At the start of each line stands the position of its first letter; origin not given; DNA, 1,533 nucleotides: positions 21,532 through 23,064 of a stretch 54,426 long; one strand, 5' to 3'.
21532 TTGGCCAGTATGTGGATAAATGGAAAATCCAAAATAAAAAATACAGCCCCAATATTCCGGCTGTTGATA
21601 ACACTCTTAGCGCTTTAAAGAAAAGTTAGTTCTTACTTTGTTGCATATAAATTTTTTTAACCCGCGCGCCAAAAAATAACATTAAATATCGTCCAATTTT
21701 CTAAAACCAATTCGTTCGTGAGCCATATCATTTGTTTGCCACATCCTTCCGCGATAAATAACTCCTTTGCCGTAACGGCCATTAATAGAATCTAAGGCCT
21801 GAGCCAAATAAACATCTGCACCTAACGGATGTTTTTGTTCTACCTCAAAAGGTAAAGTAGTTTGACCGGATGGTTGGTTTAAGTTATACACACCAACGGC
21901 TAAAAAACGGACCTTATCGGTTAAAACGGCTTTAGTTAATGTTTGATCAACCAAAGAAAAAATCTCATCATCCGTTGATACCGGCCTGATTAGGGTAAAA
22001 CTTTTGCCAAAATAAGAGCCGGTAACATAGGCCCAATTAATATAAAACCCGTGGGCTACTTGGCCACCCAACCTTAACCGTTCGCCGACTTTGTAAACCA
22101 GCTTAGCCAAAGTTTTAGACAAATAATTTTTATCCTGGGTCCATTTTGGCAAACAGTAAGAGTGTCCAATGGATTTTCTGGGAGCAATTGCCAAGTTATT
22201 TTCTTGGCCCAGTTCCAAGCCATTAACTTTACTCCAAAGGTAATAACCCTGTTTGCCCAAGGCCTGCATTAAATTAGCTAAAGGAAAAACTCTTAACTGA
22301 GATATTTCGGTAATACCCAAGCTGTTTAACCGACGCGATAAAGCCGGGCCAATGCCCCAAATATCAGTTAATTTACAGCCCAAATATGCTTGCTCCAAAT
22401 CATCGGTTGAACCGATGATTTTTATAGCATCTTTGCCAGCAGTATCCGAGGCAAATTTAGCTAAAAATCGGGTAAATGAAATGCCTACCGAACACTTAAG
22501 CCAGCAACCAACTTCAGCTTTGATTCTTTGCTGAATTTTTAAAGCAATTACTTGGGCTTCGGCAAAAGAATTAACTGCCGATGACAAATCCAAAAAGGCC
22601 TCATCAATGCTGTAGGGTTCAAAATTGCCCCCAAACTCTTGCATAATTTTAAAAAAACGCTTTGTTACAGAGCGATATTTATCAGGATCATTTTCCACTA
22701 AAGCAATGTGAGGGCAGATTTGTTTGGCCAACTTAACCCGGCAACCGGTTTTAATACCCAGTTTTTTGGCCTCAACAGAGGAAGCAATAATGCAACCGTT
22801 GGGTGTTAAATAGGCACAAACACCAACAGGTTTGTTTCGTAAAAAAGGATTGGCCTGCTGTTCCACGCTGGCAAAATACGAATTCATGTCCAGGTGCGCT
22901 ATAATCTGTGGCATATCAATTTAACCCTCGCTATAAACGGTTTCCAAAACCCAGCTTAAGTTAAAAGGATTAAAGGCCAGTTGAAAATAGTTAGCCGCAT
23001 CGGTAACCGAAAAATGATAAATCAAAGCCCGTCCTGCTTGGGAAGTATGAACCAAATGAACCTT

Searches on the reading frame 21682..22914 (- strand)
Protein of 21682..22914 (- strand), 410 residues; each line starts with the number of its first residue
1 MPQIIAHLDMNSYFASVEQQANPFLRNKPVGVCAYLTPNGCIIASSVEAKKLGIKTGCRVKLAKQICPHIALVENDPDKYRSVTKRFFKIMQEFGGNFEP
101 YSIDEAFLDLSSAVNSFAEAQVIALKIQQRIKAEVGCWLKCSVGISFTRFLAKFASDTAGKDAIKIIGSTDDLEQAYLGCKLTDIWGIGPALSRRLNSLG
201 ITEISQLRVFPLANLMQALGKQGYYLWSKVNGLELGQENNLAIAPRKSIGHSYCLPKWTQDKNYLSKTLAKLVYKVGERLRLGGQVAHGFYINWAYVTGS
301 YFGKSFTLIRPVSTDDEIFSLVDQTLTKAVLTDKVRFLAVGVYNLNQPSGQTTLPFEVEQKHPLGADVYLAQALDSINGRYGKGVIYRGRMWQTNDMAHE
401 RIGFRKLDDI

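Call 37: search_protein_families(library=pfam, proteins=[window:21682-22914:-], max_evalue=0.00001)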
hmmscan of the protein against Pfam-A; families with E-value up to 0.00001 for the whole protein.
window:21682-22914:- (410 aa): 2 families
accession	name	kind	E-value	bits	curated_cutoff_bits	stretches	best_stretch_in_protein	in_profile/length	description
PF00817.25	IMS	-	2.4e-42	144.8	23.2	1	8-157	1-148/148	impB/mucB/samB family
PF11799.13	IMS_C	-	6.6e-11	43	20.7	1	246-352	1-107/109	impB/mucB/samB family C-terminal domain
